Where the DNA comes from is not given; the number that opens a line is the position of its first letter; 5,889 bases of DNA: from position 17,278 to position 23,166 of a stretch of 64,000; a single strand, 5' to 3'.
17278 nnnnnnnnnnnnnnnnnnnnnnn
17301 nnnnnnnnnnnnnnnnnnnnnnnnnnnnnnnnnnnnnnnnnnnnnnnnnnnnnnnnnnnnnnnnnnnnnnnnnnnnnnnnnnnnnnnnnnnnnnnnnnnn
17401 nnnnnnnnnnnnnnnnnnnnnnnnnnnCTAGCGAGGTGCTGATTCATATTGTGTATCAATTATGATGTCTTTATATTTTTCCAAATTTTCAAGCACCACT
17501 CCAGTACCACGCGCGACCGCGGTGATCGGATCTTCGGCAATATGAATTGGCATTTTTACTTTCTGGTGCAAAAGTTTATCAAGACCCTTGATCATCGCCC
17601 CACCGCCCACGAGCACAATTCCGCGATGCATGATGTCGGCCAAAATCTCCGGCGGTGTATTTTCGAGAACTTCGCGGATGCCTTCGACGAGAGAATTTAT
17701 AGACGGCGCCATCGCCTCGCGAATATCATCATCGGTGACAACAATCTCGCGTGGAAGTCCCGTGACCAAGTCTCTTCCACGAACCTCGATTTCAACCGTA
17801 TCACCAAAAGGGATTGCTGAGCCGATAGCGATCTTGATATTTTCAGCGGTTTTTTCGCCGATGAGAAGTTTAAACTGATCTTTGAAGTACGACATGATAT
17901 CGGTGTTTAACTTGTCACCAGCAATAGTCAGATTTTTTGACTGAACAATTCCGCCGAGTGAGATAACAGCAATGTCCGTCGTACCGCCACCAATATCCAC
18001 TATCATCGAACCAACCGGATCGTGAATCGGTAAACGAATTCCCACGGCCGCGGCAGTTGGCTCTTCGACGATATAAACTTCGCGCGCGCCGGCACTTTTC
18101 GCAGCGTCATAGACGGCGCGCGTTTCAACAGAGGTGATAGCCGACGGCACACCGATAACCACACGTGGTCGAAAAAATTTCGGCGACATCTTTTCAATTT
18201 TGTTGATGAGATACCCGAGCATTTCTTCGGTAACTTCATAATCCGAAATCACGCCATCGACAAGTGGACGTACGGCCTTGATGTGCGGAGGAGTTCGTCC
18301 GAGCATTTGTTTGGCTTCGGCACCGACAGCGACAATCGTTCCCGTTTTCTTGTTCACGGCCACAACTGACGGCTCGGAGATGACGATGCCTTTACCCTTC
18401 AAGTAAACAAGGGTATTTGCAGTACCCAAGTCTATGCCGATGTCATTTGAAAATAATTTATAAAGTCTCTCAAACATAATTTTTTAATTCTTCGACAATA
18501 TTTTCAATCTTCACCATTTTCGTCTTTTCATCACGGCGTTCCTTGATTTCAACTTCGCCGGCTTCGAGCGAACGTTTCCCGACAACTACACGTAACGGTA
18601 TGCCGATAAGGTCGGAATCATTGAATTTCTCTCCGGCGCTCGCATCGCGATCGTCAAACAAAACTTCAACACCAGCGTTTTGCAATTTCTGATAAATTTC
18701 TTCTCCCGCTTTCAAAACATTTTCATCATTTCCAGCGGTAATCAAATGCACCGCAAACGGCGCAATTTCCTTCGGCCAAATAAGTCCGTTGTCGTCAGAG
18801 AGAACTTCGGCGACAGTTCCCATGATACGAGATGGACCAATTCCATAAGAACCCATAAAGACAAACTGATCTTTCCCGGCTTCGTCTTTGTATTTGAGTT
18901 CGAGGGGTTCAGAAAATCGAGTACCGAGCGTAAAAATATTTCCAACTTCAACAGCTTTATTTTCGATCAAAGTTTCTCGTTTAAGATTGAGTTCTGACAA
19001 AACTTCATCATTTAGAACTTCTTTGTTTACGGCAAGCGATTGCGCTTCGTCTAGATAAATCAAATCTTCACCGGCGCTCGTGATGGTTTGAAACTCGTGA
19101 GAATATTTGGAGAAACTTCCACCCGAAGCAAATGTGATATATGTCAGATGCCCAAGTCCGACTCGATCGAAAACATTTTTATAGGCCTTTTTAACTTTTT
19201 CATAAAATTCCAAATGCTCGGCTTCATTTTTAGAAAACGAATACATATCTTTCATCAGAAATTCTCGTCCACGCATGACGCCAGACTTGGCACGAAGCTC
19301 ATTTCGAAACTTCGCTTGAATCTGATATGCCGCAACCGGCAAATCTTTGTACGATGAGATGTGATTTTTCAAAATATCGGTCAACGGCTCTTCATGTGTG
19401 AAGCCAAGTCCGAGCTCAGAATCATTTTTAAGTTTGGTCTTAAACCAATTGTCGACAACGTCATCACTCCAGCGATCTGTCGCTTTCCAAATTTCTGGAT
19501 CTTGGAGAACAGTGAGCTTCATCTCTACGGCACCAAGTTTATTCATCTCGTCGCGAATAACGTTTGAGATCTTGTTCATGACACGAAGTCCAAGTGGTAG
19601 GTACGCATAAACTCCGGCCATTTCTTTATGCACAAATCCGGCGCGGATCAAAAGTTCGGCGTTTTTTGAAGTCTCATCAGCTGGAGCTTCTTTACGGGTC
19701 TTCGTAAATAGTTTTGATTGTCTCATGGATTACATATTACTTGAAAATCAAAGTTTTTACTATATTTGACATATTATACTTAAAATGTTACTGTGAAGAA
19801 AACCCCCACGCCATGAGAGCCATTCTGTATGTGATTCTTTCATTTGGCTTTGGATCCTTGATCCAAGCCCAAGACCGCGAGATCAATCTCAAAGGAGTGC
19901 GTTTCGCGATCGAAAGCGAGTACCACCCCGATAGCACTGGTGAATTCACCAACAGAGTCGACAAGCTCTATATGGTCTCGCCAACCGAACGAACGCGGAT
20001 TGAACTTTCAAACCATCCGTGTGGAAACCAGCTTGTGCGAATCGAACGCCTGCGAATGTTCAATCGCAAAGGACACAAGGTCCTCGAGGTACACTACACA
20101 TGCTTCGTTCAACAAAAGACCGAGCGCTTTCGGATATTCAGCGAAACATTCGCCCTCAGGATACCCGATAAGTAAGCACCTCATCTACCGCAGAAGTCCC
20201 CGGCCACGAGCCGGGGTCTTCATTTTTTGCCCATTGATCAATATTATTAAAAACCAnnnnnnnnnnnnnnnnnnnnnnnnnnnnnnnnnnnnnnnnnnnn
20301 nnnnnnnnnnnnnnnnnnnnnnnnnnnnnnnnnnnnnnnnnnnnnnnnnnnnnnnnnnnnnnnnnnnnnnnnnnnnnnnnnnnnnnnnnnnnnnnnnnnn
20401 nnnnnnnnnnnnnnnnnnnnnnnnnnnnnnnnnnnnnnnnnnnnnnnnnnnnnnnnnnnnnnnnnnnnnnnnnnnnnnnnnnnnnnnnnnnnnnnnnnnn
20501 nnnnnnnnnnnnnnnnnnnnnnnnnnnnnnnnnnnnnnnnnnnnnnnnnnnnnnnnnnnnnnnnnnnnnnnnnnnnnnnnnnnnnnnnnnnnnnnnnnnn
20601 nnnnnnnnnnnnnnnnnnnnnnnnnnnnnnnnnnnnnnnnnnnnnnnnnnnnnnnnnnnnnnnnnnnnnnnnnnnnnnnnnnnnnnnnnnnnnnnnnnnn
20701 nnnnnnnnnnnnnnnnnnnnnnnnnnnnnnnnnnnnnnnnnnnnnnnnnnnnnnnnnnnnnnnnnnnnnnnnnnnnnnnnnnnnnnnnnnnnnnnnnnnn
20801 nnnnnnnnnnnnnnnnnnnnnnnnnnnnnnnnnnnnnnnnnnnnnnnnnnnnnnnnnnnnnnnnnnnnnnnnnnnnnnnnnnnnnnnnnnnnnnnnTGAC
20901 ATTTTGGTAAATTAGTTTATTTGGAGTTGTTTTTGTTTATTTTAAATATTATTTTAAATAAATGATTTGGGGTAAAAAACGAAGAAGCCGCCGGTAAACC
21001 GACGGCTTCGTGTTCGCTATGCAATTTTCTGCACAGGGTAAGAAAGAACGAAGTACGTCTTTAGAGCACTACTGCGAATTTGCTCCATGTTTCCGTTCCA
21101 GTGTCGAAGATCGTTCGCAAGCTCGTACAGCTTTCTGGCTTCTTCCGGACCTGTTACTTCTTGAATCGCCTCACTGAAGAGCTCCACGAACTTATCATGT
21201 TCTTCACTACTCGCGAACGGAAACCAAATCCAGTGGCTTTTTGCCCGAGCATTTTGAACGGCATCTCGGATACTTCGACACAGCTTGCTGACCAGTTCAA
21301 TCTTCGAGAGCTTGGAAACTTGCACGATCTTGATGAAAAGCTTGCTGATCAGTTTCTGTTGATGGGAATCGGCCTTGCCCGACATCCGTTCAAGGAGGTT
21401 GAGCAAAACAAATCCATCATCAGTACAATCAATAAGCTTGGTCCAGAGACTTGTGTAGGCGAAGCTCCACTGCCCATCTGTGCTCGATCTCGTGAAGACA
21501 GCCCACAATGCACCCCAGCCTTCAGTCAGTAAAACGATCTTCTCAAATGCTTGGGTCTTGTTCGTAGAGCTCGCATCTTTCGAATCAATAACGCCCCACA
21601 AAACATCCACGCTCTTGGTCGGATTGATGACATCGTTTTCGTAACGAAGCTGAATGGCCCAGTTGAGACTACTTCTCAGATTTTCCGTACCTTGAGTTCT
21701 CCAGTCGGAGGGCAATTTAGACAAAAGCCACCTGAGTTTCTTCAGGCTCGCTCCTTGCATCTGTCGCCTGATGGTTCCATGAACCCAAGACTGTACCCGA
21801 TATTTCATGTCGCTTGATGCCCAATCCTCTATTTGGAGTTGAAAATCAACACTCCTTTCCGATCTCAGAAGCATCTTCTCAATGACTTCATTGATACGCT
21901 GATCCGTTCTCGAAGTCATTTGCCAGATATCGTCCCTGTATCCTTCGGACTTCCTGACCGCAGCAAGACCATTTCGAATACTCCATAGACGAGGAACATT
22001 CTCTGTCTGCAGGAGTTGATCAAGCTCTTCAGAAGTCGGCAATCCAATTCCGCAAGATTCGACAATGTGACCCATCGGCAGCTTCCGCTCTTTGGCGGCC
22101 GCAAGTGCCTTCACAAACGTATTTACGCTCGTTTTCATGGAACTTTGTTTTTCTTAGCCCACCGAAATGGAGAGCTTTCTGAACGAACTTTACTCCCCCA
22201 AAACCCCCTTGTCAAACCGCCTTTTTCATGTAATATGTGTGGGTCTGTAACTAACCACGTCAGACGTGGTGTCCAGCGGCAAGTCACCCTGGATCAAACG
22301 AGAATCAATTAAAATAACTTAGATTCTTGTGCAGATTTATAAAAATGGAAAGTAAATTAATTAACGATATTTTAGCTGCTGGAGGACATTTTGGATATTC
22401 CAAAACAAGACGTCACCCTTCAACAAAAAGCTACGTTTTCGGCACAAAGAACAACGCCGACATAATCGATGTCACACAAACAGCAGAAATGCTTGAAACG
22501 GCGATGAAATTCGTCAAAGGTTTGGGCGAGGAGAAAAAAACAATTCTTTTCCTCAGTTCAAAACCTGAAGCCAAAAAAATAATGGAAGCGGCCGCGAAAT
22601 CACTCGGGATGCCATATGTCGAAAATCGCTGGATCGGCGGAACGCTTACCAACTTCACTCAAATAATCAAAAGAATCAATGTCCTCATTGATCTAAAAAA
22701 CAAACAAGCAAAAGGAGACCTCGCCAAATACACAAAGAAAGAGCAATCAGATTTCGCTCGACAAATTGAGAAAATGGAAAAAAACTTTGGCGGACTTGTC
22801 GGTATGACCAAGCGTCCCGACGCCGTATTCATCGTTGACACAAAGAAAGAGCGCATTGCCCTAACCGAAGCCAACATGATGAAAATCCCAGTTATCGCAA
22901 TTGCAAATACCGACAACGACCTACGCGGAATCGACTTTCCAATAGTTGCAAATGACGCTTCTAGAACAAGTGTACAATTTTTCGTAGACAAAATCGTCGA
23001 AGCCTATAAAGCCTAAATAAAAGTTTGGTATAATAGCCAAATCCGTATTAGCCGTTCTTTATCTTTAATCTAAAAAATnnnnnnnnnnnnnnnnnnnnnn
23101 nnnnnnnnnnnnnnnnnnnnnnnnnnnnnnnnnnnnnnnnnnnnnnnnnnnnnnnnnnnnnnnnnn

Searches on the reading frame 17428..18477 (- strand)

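Call 25: search_protein_families(library=pfam, proteins=[window:17428-18477:-], max_evalue=0.0001)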
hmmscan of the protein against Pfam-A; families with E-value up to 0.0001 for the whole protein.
window:17428-18477:- (349 aa): 5 families
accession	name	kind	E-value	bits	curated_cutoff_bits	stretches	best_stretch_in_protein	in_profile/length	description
PF06723.19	MreB_Mbl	-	1.5e-137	458.3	27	1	10-336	1-326/327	MreB/Mbl protein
PF00012.26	HSP70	-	7.4e-13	48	20.6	1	84-327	111-370/599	Hsp70 protein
PF14450.12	FtsA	-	2.5e-12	47.7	31.8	1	159-322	2-125/127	Cell division protein FtsA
PF00022.25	Actin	-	2.1e-09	36.9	27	1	36-202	31-192/410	Actin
PF11104.14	PilM_2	-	6.2e-07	29.1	27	0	286-333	277-323/340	Type IV pilus assembly protein PilM;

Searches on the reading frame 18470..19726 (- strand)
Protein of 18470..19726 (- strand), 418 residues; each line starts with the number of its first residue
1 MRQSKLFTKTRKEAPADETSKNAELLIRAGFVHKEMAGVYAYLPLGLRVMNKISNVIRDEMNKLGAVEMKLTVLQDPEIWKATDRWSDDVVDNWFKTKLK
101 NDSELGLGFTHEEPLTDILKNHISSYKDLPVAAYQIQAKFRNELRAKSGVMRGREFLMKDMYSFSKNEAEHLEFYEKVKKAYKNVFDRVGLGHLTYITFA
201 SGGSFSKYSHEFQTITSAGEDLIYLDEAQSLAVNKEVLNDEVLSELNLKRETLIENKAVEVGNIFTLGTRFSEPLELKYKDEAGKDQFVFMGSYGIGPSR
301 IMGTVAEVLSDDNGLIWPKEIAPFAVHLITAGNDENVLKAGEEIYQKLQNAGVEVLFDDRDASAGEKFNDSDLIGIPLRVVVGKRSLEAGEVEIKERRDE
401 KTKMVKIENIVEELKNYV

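Call 25: search_protein_families(library=pfam, proteins=[window:18470-19726:-], max_evalue=0.0001)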
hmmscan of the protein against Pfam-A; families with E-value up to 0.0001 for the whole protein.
window:18470-19726:- (418 aa): 2 families
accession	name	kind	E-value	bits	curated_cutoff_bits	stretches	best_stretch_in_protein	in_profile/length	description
PF00587.30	tRNA-synt_2b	-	1.5e-28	100.5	29.3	1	95-307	1-177/179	tRNA synthetase class II core domain (G, H, P, S and T)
PF03129.25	HGTP_anticodon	-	2.5e-22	79.3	21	1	328-416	4-93/94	Anticodon binding domain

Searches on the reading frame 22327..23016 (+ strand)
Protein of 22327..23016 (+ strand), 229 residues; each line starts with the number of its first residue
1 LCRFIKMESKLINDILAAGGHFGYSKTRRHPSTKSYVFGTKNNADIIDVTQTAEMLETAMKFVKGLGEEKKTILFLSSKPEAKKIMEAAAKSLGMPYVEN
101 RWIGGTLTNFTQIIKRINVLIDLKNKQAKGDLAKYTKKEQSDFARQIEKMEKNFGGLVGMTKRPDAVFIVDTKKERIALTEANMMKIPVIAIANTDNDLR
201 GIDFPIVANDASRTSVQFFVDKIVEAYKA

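Call 55: search_protein_families(library=pfam, proteins=[window:22327-23016:+], max_evalue=0.01)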
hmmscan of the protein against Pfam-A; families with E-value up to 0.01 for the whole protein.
window:22327-23016:+ (229 aa): 2 families
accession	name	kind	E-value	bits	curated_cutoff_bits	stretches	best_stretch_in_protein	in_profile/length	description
PF00318.25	Ribosomal_S2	-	2.5e-69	233.3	26.1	1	16-227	2-213/216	Ribosomal protein S2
PF04748.18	Polysacc_deac_2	-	0.00023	20.8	27.5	1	49-127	102-174/212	Divergent polysaccharide deacetylase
